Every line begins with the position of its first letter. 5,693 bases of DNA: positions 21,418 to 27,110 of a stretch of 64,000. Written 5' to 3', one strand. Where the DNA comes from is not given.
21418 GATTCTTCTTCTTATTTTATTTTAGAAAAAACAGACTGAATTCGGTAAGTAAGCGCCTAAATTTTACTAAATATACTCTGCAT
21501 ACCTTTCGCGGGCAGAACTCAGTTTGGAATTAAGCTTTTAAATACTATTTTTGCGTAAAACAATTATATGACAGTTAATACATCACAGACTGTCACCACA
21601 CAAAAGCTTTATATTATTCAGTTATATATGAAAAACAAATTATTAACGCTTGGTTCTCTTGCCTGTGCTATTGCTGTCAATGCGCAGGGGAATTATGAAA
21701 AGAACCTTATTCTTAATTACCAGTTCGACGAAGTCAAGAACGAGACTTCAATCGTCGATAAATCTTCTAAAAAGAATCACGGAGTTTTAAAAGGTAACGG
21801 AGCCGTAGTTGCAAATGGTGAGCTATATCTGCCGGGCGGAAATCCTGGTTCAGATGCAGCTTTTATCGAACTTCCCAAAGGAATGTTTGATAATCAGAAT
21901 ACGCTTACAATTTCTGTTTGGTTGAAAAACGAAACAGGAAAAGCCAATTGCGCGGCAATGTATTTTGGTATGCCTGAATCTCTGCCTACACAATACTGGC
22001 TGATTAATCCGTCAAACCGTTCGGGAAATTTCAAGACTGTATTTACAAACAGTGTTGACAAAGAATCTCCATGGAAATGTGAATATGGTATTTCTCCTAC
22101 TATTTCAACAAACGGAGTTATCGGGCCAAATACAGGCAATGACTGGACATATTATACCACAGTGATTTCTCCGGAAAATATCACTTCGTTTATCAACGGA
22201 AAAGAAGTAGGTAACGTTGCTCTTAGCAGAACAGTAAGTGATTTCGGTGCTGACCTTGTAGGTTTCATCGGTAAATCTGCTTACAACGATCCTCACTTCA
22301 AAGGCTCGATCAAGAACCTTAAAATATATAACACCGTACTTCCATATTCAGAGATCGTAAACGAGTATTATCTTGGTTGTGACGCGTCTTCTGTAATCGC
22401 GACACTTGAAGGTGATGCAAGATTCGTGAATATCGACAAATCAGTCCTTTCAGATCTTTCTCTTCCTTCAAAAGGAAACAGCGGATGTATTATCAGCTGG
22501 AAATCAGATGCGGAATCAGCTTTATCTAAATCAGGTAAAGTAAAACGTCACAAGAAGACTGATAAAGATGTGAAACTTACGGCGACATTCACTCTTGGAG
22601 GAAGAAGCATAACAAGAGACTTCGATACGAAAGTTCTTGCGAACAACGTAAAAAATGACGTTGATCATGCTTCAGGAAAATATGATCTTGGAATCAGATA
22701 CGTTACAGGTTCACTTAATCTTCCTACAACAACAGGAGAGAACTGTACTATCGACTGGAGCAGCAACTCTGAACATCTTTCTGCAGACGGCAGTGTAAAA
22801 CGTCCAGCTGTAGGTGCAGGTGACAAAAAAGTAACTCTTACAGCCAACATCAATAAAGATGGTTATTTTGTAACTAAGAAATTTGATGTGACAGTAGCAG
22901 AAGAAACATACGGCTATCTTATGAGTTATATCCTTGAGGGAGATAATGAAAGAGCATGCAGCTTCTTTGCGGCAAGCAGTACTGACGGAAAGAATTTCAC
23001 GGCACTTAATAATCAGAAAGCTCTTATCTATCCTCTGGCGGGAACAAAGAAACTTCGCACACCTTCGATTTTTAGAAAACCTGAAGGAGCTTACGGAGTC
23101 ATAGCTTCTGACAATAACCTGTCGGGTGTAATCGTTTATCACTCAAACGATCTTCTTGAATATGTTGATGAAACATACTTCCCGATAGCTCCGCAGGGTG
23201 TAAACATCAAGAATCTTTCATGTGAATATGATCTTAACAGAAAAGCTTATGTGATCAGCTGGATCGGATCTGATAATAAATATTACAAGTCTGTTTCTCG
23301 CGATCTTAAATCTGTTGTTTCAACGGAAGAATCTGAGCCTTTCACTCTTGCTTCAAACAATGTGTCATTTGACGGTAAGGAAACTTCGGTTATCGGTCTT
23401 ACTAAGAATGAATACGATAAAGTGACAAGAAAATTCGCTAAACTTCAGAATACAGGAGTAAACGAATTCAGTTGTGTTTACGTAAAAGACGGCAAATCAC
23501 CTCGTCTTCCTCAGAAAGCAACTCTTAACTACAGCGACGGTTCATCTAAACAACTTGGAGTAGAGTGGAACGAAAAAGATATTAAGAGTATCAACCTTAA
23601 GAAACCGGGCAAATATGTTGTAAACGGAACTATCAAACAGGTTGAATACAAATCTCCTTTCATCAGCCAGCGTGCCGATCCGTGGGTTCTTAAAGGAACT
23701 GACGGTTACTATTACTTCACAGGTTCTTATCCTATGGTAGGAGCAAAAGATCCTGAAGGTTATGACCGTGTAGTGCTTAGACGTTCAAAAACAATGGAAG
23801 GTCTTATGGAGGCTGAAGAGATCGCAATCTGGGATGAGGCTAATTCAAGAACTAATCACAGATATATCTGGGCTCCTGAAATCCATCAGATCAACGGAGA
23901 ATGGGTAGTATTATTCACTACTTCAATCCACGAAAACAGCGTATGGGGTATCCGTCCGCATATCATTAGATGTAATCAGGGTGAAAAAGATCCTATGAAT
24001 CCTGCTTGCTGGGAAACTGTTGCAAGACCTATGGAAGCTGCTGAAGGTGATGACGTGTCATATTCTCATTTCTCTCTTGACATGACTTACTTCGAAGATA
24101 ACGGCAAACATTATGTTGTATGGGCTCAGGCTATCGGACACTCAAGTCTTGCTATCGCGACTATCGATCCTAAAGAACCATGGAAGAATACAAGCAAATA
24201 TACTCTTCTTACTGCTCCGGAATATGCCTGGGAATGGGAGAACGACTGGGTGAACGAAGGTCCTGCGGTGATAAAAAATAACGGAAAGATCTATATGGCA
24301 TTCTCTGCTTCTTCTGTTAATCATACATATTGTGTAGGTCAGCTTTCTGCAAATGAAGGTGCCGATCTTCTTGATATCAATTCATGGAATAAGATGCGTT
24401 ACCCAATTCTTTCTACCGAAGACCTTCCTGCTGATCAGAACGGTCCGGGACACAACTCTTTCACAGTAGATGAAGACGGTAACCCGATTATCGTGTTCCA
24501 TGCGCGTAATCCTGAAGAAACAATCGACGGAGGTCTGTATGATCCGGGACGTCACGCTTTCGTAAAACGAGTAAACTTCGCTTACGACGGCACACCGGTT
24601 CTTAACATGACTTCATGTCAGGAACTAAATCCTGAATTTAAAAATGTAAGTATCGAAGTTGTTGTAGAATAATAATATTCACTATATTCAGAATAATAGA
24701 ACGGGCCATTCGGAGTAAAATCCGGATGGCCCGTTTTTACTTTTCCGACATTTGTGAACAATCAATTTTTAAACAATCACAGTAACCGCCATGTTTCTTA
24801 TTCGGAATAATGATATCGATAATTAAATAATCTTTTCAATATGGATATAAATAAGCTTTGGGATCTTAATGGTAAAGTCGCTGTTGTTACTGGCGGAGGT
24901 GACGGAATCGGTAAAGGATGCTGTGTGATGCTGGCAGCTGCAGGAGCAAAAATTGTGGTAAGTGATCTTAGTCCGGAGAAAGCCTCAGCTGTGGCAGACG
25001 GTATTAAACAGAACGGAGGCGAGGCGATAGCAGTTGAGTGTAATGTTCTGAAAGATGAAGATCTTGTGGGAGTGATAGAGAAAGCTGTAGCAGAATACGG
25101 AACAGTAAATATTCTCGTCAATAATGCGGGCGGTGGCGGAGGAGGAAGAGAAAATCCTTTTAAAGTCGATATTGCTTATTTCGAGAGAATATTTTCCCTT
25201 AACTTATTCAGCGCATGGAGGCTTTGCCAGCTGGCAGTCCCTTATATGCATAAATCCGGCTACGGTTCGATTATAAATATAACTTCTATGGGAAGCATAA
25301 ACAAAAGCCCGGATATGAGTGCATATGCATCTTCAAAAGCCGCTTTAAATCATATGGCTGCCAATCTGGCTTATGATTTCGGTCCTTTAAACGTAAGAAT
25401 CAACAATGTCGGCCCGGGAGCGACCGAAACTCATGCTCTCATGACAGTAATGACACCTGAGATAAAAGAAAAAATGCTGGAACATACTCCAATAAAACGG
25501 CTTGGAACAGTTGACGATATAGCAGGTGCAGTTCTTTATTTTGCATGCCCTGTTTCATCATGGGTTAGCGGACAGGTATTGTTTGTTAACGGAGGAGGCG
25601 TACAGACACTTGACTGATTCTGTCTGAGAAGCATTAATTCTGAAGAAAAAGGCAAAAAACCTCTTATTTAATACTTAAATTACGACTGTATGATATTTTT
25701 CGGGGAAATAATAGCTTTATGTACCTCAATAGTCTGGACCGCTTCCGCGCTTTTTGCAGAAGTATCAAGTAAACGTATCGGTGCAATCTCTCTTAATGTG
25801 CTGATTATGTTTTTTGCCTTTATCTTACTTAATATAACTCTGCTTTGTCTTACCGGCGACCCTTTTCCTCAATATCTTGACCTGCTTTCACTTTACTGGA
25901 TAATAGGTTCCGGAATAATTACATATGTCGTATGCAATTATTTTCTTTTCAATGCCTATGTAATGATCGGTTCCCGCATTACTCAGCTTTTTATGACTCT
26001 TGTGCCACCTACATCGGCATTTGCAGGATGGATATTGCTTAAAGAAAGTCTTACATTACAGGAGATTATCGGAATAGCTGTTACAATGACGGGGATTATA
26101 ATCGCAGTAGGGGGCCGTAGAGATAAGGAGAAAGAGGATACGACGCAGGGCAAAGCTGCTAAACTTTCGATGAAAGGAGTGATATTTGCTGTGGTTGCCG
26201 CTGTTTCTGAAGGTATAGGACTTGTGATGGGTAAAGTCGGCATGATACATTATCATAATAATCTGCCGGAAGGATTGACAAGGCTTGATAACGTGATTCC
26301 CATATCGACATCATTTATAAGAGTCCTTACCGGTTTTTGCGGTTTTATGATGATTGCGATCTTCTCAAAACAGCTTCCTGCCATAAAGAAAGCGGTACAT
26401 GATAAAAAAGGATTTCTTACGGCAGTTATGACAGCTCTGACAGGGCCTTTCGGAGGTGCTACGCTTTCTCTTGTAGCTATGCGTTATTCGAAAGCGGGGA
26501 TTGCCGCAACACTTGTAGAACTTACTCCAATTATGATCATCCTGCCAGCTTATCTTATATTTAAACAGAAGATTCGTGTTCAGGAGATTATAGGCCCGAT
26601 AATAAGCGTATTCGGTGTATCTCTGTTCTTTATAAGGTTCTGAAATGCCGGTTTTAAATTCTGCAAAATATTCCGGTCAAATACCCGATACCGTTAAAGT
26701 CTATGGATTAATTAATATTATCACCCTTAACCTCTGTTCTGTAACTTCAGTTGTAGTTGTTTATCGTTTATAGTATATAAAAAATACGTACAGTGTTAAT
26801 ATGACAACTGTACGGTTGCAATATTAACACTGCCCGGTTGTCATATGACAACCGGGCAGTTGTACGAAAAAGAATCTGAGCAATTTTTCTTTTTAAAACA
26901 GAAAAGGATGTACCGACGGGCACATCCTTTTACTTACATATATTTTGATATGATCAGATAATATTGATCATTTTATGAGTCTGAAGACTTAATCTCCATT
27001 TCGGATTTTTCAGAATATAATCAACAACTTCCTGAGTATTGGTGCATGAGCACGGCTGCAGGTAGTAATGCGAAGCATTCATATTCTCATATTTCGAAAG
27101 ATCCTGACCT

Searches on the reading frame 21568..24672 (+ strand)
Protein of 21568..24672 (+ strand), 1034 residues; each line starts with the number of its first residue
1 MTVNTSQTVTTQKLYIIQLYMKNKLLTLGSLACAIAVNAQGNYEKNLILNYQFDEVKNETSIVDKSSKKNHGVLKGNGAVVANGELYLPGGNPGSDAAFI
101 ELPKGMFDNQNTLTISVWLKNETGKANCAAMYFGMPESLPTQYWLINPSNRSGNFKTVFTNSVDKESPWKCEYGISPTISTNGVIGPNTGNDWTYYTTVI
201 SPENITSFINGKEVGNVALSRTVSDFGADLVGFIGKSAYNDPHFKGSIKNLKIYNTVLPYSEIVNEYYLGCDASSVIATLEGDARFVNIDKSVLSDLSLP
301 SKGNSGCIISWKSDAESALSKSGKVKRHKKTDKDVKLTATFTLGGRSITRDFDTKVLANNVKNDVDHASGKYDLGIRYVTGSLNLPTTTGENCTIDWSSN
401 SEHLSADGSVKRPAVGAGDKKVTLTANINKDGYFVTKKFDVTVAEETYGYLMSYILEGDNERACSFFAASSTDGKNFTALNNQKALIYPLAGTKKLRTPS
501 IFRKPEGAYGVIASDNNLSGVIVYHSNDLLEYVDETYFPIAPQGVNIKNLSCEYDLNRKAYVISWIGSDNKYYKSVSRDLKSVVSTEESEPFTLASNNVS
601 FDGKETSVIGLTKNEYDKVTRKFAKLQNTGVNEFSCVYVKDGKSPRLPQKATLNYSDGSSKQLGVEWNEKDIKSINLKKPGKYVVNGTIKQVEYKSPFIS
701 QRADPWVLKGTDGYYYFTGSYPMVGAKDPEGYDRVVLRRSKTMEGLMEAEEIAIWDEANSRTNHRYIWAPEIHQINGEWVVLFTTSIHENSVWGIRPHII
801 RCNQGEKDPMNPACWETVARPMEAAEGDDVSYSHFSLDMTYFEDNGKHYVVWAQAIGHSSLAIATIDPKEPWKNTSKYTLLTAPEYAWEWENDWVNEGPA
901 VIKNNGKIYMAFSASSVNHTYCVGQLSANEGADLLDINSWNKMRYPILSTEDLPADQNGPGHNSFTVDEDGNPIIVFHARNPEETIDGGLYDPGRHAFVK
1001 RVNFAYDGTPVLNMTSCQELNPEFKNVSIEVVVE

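Call 22: search_protein_families(library=ncbifam, proteins=[window:21568-24672:+], max_evalue=1e-10)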
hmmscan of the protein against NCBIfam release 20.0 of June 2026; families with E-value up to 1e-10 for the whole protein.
window:21568-24672:+ (1034 aa): 0 families

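Call 32: search_protein_families(library=pfam, proteins=[window:21568-24672:+])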
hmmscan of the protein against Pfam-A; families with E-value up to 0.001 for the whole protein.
window:21568-24672:+ (1034 aa): 4 families
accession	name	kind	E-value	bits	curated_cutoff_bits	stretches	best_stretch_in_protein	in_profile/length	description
PF04616.20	Glyco_hydro_43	-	1.1e-45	156.7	32.2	1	694-1010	1-288/288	Glycosyl hydrolases family 43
PF20578.4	aBig_2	-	4.8e-36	122.9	27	2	378-445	20-88/89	Atrophied bacterial Ig domain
PF07532.17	Big_4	-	1.8e-13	50.3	22.1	1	639-691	8-58/59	Bacterial Ig-like domain (group 4)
PF13385.13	Laminin_G_3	-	1.5e-12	48.4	27.6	1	98-263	5-150/151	Concanavalin A-like lectin/glucanases superfamily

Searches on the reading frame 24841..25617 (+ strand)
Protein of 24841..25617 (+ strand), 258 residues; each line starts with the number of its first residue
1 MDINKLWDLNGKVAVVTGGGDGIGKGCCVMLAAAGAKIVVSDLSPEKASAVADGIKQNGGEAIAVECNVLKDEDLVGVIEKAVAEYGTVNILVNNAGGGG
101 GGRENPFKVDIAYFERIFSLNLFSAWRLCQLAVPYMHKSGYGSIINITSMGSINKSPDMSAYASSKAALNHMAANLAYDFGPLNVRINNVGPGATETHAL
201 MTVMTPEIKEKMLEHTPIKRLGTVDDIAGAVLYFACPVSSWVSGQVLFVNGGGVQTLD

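Call 33: search_protein_families(library=pfam, proteins=[window:24841-25617:+])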
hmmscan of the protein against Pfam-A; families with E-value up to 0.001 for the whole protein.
window:24841-25617:+ (258 aa): 7 families
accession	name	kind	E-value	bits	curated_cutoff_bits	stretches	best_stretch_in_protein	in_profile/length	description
PF13561.12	adh_short_C2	-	5.1e-55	187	27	1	21-252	6-234/236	Enoyl-(Acyl carrier protein) reductase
PF00106.31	adh_short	-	2.4e-51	174.4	26.6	1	12-203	1-190/195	short chain dehydrogenase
PF01370.27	Epimerase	-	5.8e-08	32.9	20.9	1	15-223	2-204/240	NAD dependent epimerase/dehydratase family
PF08659.16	KR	-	4.9e-07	30.3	22.6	1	15-175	4-162/180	KR domain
PF23441.1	SDR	-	6.4e-07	29.5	27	1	64-235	65-239/258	SDR-like rossmann domain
PF00670.27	AdoHcyase_NAD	-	2.4e-05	24.9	27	1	9-59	21-71/162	S-adenosyl-L-homocysteine hydrolase, NAD binding domain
PF13241.12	NAD_binding_7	-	0.00073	20.5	22.1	0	7-61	3-54/104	Putative NAD(P)-binding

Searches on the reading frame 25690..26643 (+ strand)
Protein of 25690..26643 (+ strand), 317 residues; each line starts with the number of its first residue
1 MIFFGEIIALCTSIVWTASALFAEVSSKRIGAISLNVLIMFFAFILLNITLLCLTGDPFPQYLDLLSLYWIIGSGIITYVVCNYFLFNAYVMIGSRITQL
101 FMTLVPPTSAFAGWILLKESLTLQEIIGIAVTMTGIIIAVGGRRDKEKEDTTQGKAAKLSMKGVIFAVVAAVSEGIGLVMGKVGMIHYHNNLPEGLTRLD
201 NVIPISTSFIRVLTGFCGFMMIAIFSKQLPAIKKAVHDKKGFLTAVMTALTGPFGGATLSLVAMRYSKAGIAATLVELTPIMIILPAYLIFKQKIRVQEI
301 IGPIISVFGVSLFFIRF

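Call 9: search_protein_families(library=pfam, proteins=[window:25690-26643:+])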
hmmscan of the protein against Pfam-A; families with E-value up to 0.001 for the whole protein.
window:25690-26643:+ (317 aa): 1 family
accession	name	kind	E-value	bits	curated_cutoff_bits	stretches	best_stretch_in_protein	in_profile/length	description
PF00892.27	EamA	-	2.2e-27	96.4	28.2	2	4-139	2-133/135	EamA-like transporter family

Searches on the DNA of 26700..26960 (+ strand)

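Call 38: search_rna_families(source=window, start=26700, end=26960, threshold=evalue, max_evalue=10)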
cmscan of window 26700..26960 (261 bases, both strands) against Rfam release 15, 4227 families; matches with E-value up to 10: 27.
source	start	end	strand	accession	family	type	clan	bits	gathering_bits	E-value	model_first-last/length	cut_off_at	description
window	26804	26933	+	RF04184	BTnc060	Gene; sRNA;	-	26.9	228.9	0.019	1-213/213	no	Bacteroides sRNA BTnc060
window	26742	26860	+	RF01802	HSUR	Gene; snRNA;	-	24.1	50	0.92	1-123/123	no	Herpesvirus saimiri U RNA1/RNA2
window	26829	26860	+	RF03743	MIR7696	Gene; miRNA;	-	21.3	83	0.089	1-88/88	no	MIR7696 microRNA precursor family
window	26831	26856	-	RF03973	mir-5615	Gene; miRNA;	-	21.1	82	0.066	1-61/61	no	mir-5615 microRNA precursor family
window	26833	26858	+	RF03973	mir-5615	Gene; miRNA;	-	21.1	82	0.067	1-61/61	no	mir-5615 microRNA precursor family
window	26897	26960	-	RF02064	STnc370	Gene; sRNA;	-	21.1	54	1.7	7-71/71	5'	Enterobacterial sRNA STnc370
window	26758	26829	-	RF01586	snoR09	Gene; snRNA; snoRNA; CD-box;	-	19.2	50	2.4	1-84/84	no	small nucleolar RNA snoR09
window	26902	26937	-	RF02083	OrzO-P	Gene; antitoxin;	-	18.8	60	0.88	40-76/76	no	OrzO-P RNA antitoxin family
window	26829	26860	-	RF04241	mir-5014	Gene; miRNA;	-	18.2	101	0.27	1-123/123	no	mir-5014 microRNA precursor family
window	26829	26860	+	RF04241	mir-5014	Gene; miRNA;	-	18.2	101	0.27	1-123/123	no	mir-5014 microRNA precursor family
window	26898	26960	-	RF02449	ncr1015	Gene; sRNA;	-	17.2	60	5.2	46-121/121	5'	Bacillus sRNA ncr1015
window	26819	26944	-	RF00265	SNORA69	Gene; snRNA; snoRNA; HACA-box;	-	16.5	47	1.6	1-132/132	no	Small nucleolar RNA SNORA69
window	26774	26873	+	RF01661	ceN92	Gene; snRNA; snoRNA; HACA-box;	-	16.5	50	4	1-126/126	no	Caenorhabditis snoRNA ceN92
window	26797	26897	+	RF02449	ncr1015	Gene; sRNA;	-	16.5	60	7.3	1-121/121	no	Bacillus sRNA ncr1015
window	26813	26877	+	RF00660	mir-214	Gene; miRNA;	-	16.1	66.7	0.29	1-101/101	no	mir-214 microRNA precursor family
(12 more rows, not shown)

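Call 39: search_rna_families(source=window, start=26700, end=26960, threshold=evalue, max_evalue=0.05, show_alignments=1)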
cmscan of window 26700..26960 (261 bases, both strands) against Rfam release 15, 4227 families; matches with E-value up to 0.05: 1.
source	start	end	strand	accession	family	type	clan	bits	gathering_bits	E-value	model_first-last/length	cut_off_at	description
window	26804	26933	+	RF04184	BTnc060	Gene; sRNA;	-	26.9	228.9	0.019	1-213/213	no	Bacteroides sRNA BTnc060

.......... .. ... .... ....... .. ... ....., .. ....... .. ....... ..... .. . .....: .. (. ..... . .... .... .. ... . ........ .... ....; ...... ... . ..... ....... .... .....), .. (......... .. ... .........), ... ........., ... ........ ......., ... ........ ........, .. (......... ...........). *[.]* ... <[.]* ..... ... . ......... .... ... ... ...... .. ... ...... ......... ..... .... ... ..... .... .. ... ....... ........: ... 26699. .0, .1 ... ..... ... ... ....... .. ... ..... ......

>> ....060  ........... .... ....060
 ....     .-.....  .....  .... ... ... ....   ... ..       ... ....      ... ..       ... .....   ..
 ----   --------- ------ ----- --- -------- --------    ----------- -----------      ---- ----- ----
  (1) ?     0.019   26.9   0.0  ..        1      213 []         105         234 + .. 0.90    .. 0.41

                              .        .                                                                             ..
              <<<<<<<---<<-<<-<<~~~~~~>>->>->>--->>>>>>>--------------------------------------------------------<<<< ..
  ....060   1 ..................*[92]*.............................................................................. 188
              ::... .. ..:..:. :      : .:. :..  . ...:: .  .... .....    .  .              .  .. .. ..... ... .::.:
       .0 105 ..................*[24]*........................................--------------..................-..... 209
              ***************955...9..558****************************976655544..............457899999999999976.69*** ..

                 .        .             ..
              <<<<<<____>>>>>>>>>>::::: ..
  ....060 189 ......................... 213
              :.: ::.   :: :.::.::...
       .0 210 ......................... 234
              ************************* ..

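Call 59: search_dna_similar(query=window:26770-26880:+, collection=phages, mode=distant, max_evalue=1, max_rows=10)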
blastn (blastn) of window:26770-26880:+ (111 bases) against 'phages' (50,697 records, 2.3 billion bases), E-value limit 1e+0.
No match.
